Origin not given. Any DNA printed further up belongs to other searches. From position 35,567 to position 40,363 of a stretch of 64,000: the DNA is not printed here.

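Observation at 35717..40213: Giant acidic secreted protein with ~47 copies of an 18-aa 'FNGTF' repeat, most matching the bacterial N-glycosylation sequon D/E-X-N-X-S/T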

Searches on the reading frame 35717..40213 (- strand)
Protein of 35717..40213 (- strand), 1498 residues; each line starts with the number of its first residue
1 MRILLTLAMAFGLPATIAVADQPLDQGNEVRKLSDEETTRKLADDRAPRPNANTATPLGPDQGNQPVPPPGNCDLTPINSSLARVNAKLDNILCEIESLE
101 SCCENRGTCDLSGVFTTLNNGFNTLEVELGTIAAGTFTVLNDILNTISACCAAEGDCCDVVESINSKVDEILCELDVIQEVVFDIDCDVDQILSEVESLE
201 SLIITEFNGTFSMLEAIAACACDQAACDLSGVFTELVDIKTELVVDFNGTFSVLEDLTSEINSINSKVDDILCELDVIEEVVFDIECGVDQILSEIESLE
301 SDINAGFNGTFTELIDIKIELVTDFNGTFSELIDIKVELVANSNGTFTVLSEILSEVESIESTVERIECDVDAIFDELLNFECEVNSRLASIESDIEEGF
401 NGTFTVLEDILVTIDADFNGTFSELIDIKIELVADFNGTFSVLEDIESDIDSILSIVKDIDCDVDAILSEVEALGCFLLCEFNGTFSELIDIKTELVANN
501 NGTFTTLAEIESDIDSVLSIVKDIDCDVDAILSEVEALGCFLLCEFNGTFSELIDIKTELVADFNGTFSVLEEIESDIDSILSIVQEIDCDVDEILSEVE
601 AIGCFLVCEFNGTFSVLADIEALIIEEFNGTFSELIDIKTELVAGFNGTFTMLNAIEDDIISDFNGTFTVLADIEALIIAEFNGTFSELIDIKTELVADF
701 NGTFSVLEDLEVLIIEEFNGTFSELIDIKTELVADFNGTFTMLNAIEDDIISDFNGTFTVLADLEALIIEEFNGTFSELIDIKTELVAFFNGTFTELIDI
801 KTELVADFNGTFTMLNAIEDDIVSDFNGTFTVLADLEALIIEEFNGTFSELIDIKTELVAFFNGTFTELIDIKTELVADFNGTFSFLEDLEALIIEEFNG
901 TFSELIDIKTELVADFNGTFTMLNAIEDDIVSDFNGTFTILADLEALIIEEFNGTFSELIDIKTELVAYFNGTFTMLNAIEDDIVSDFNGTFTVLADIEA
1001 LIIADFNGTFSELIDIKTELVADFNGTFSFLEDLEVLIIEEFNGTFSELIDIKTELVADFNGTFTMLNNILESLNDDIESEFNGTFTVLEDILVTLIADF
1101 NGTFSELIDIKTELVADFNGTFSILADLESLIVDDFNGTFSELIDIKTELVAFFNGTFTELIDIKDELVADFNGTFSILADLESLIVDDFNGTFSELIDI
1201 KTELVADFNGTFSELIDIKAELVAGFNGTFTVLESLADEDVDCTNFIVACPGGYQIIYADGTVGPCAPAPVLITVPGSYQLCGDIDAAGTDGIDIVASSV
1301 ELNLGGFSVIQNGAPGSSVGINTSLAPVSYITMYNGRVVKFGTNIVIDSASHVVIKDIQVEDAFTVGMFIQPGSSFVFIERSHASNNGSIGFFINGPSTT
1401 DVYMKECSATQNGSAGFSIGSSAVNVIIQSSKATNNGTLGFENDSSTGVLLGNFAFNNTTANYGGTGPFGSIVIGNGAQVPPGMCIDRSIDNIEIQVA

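Call 6: search_protein_families(library=pfam, proteins=[window:35717-40213:-], max_evalue=0.1)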
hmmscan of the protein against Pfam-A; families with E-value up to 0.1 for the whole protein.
window:35717-40213:- (1498 aa): 12 families
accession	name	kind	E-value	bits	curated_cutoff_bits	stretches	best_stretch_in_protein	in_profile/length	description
PF04513.17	Baculo_PEP_C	-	5e-11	43.3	38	1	490-602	16-118/140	Baculovirus polyhedron envelope protein, PEP, C terminus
PF20798.2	NleE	-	1.3e-08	35.1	27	0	302-360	132-191/199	Cysteine methyltransferase effector NleE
PF13229.12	Beta_helix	-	1.1e-06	28.8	25.9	1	1332-1448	35-149/158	Right handed beta helix region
PF06419.17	COG6_N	-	6e-05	23.6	27.4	0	551-594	22-65/114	Conserved oligomeric complex COG6, N-terminal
PF07889.17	DUF1664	-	9e-05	23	34.6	0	221-301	42-122/124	Protein of unknown function (DUF1664)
PF20381.4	Rv1476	-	0.00037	20.7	26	0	315-352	41-78/156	Membrane protein Rv1476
PF06009.19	Laminin_II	-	0.0022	18.4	33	0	234-301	13-80/138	Laminin Domain II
PF21601.3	GldM_2nd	-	0.0027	18.6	24.4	0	807-833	71-97/98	GldM second domain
PF22264.1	DUF6952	-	0.0036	18.1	27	0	537-579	24-62/79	Family of unknown function (DUF6952)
PF17649.6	VPS38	-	0.014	14.8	25.2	0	266-372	199-313/424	Vacuolar protein sorting 38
PF05048.19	NosD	-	0.054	13.4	23.6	1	1306-1460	26-174/212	Periplasmic copper-binding protein (NosD)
PF18947.5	HAMP_2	-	0.096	13.1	24.3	0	154-185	3-34/67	HAMP domain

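Call 8: search_protein_families(library=ncbifam, proteins=[window:35717-40213:-], max_evalue=0.01)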
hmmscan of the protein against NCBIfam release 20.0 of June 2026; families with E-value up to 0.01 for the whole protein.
window:35717-40213:- (1498 aa): 7 families
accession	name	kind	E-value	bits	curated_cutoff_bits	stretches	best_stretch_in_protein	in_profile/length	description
NF045780.1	TrlF_fam_ATP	equivalog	2.4e-10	39.8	350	1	695-934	537-776/944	TrlF family AAA-like ATPase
NF006898.0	PRK09381.1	equivalog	3.2e-06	27.5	138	0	802-833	26-57/109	thioredoxin TrxA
NF053563.1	Rkd4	equivalog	0.00013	20.3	860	0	348-425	590-663/747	arcadin-4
NF010028.0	PRK13503.1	equivalog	0.0015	18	288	0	879-927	87-135/278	HTH-type transcriptional activator RhaS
NF008549.2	PRK11476.1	equivalog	0.0019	18.2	140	0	578-604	45-71/118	carnitine metabolism transcriptional regulator CaiF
NF011660.0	PRK15080.1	equivalog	0.0024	17.1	182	0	918-956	56-94/277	ethanolamine utilization protein EutJ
TIGR03611.1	RutD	equivalog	0.0036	16.7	238.5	0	976-1022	160-205/258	pyrimidine utilization protein D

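Call 9: find_homologous_proteins(query=window:35717-40213:-, max_evalue=0.001)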
Query window:35717-40213:- (1498 aa): 27 proteins with E <= 0.001 among 8000 candidates.
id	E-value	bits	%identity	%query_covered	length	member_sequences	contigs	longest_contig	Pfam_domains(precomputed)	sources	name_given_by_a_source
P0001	1.5e-70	256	37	34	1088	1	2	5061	PF10241.15,PF04108.18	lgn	-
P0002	9.3e-56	207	33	53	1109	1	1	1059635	PF13229.13,PF24991.3,PF18947.6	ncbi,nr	ncbi:MAG TPA: right-handed parallel beta-helix repeat-containing protein [Candidatus Babeliales bact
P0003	3.7e-47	179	38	36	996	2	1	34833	PF10303.15,PF05342.20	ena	-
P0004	5.5e-45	171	33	35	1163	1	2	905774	PF13229.13,PF25174.2,PF24797.2,PF23381.2,PF12894.14,PF24807.2,PF26550.2,PF24817.2,PF00400.39,PF23414.2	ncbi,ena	-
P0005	9.4e-40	154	46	17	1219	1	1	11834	PF13229.13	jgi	jgi:hypothetical protein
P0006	3.7e-37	146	40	25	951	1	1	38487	PF04513.18,PF26904.1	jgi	jgi:hypothetical protein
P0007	1.4e-36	144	35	41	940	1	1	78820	PF10303.15,PF10290.15,PF10241.15,PF06248.20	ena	-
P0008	3.5e-36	142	33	36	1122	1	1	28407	PF04513.18,PF26904.1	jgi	jgi:hypothetical protein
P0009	2.8e-34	136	32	39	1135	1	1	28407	PF04513.18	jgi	jgi:hypothetical protein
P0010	2.8e-34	136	27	34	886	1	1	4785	PF13229.13,PF04513.18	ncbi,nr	ncbi:MAG: right-handed parallel beta-helix repeat-containing protein [Candidatus Babeliales bacteriu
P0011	1.6e-33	133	31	42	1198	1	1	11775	PF04513.18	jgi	jgi:hypothetical protein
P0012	1.7e-30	123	32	44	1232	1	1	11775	PF04513.18,PF10290.15,PF26904.1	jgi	jgi:hypothetical protein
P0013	1.1e-28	117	34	29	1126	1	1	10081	PF04513.18,PF10290.15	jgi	jgi:hypothetical protein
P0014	4.4e-25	106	36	27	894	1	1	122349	PF13229.13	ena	-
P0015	2.1e-24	103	31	35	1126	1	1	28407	PF04513.18,PF10290.15,PF26904.1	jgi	jgi:hypothetical protein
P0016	7.3e-23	98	30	35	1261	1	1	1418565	PF13229.13,PF04513.18,PF25174.2,PF23381.2,PF12894.14,PF23389.2,PF24797.2,PF08662.18,PF24807.2,PF25460.2,PF00400.39,PF23414.2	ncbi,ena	-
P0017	3.8e-22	96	24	45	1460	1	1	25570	PF13229.13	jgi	-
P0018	1.8e-16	77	32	29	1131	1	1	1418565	PF04513.18,PF25174.2,PF24814.2,PF23381.2,PF23383.2,PF12894.14,PF25175.2,PF24817.2,PF07676.19,PF23393.3,PF23389.2,PF24797.2,PF24807.2,PF26550.2,PF25460.2,PF00400.39,PF23414.2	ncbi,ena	-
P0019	1.3e-15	74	29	31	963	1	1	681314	PF13229.13,PF10303.15,PF05048.20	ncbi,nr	ncbi:right-handed parallel beta-helix repeat-containing protein [Candidatus Dependentiae bacterium]|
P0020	4.4e-14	69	36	24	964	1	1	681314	PF13229.13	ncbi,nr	ncbi:right-handed parallel beta-helix repeat-containing protein [Candidatus Dependentiae bacterium]|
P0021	4.8e-14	69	30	34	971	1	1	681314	PF13229.13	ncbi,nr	ncbi:right-handed parallel beta-helix repeat-containing protein [Candidatus Dependentiae bacterium]|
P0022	6.0e-14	69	33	17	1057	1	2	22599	PF13229.13,PF25174.2,PF24814.2,PF23381.2,PF12894.14,PF04762.19,PF24817.2,PF07676.19,PF10282.16,PF08662.18,PF24807.2,PF26550.2,PF00400.39,PF23414.2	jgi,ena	-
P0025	3.2e-6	43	31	19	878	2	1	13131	PF13229.13,PF04513.18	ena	-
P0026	7.9e-5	38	28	22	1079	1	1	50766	PF13229.13,PF25174.2,PF23381.2,PF12894.14,PF24807.2,PF26550.2,PF00400.39,PF05048.20,PF23414.2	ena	-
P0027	1.9e-4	37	29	16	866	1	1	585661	PF13229.13,PF05048.20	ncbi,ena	-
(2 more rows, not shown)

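Call 14: find_related_loci(query=window:35717-40213:-, collection=genome_contigs, flank=10000)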
Query window:35717-40213:- (1498 aa) in genome_contigs; peptide patterns used: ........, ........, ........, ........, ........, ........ (x = any residue, [..] = any of these).
20 stretches matched a pattern; 1 encode a relative of the query (tblastn E <= 1e-3); 1 distinct loci.
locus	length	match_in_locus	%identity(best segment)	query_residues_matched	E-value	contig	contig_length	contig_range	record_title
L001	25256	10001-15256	30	40-1439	9e-41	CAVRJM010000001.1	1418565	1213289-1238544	MAG: Candidatus Babeliales bacterium isolate MFD05580.bin.1.128 genome assembly, contig: contig_10304, whole genome shot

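Call 17: search_protein_families(library=pfam, proteins=[P0006, P0001, P0002, P0012, P0016], max_evalue=0.001)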
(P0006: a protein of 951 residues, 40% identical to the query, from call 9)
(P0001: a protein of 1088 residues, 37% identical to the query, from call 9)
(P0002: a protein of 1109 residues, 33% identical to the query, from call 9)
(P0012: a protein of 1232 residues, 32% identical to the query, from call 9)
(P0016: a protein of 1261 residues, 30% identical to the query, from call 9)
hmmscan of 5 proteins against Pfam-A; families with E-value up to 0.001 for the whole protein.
P0006 (951 aa): 2 families
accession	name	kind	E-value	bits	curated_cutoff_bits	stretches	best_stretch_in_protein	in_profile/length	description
PF04513.17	Baculo_PEP_C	-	2.4e-10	41.1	38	0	170-256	25-109/140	Baculovirus polyhedron envelope protein, PEP, C terminus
PF10290.14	YJL171C_Tos1_N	-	4.1e-05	24.4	27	0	517-552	7-41/63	Cell wall protein YJL171C/Tos1, N-terminal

P0001 (1088 aa): 5 families
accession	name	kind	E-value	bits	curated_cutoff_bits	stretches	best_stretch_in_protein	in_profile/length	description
PF10241.14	KxDL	-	1.9e-06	28.5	27.2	0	531-591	23-83/86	Uncharacterized conserved protein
PF04108.17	ATG17_like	-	3.3e-06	27.3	43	0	299-469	124-293/355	Autophagy protein ATG17-like domain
PF14682.11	SPOB_ab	-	0.00021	21.7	27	0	647-696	48-96/112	Sporulation initiation phospho-transferase B, C-terminal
PF04513.17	Baculo_PEP_C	-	0.00028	21.4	38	1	517-639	9-132/140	Baculovirus polyhedron envelope protein, PEP, C terminus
PF06419.17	COG6_N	-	0.00029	21.4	27.4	0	523-583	32-88/114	Conserved oligomeric complex COG6, N-terminal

P0002 (1109 aa): 2 families
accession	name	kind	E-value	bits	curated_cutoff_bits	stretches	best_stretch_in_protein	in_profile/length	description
PF18947.5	HAMP_2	-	1.1e-08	35.3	24.3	0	601-668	2-67/67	HAMP domain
PF13229.12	Beta_helix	-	4.2e-07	30.2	25.9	1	815-944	17-138/158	Right handed beta helix region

P0012 (1232 aa): 2 families
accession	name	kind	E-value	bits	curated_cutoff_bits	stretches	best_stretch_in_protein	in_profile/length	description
PF04513.17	Baculo_PEP_C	-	4.3e-18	66.2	38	1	435-533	21-114/140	Baculovirus polyhedron envelope protein, PEP, C terminus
PF10290.14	YJL171C_Tos1_N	-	4.1e-06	27.6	27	0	215-251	7-42/63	Cell wall protein YJL171C/Tos1, N-terminal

P0016 (1261 aa): 13 families
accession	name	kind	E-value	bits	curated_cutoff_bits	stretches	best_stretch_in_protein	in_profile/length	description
PF25174.1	Beta-prop_THOC3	-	5.3e-18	65.4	305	1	963-1163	6-191/272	THOC3 beta-propeller domain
PF13229.12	Beta_helix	-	4.4e-15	56.1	25.9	1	704-846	1-121/158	Right handed beta helix region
PF04513.17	Baculo_PEP_C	-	5.7e-12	46.3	38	0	357-455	17-119/140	Baculovirus polyhedron envelope protein, PEP, C terminus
PF23414.1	Beta-prop_EML_2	-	3.6e-11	43.4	90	0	962-1074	42-143/266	Echinoderm microtubule-associated protein second beta-propeller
PF24807.1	WD40_CDC20-Fz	-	1.7e-10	41.1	200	1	1014-1163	12-155/292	CDC20/Fizzy WD40 domain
PF08662.17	eIF2A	-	2.3e-10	41.1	20.5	1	860-1005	54-186/194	Eukaryotic translation initiation factor eIF2A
PF12894.13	ANAPC4_WD40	-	8.2e-10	39.2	22.9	0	905-933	33-61/91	Anaphase-promoting complex subunit 4 WD40 domain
PF00400.38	WD40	-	1.5e-08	35.2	27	0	913-939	14-37/39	WD domain, G-beta repeat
PF24797.1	Beta-prop_WDR35_TULP_N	-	4.8e-08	33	80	1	864-1028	157-320/332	WDR35/TULP4 N-terminal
PF23389.1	Beta-prop_WDR19_1st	-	7.3e-08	32.2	27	0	869-976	3-98/325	WDR19 first beta-propeller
PF25460.1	Beta-prop_Aladin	-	3.1e-06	27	171.1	0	822-895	217-289/340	Aladin seven-bladed propeller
PF05048.19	NosD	-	0.00038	20.4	23.6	1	608-792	4-165/212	Periplasmic copper-binding protein (NosD)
PF23775.1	Beta-prop_RIG_2nd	-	0.00082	19.3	80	0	853-895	27-67/278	RIG second beta-propeller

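Call 21: search_solved_structures(query=window:35717-40213:-, max_evalue=1, show_alignments=2)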
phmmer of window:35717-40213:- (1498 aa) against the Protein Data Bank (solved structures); distinct sequences matched with E-value up to 1: 0.

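Call 30: find_encoding_contigs(protein=P0019, flank=10000, max_places=2)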
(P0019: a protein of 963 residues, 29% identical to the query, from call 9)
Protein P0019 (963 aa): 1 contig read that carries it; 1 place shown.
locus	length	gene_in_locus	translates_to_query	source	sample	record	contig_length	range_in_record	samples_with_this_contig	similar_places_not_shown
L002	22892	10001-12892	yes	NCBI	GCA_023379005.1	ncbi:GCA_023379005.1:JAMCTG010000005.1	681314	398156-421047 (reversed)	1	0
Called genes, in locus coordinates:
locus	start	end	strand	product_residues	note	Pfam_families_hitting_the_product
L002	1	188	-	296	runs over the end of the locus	PF17827:PrmC_N, PF03602:Cons_hypoth95 (weak), PF05958:tRNA_U5-meth_tr (weak), PF06325:PrmA, PF05175:MTS, PF01170:UPF0020 (weak), PF13847:Methyltransf_31, PF13649:Methyltransf_25, +5 more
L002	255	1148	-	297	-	PF13207:AAA_17 (faint), PF13614:AAA_31 (faint), PF02881:SRP54_N, PF20720:nSTAND3 (faint), PF06745:ATPase (faint), PF13401:AAA_22 (weak), PF00448:SRP54, PF01656:CbiA (weak), +1 more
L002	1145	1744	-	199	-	-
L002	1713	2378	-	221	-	PF01351:RNase_HII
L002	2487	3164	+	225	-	PF12844:HTH_19 (weak), PF01381:HTH_3, PF13443:HTH_26, PF00717:Peptidase_S24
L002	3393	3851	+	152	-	PF01250:Ribosomal_S6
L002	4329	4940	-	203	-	-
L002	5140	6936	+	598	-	PF00009:GTP_EFTU, PF22042:EF-G_D2, PF03144:GTP_EFTU_D2, PF00679:EFG_C, PF21018:BipA_C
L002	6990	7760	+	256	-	PF01416:PseudoU_synth_1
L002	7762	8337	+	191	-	PF00583:Acetyltransf_1, PF13673:Acetyltransf_10, PF13420:Acetyltransf_4 (weak), PF13508:Acetyltransf_7, PF08445:FR47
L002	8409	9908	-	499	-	PF01676:Metalloenzyme, PF06415:iPGM_N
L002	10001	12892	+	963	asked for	PF10303:DUF2408 (faint), PF13229:Beta_helix, PF05048:NosD (weak)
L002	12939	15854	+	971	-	PF13229:Beta_helix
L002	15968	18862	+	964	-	PF13229:Beta_helix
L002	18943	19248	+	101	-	-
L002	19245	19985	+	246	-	PF04452:Methyltrans_RNA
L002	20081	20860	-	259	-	PF00814:TsaD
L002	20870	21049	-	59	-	-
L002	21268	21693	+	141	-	PF03652:RuvX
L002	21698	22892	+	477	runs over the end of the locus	PF00474:SSF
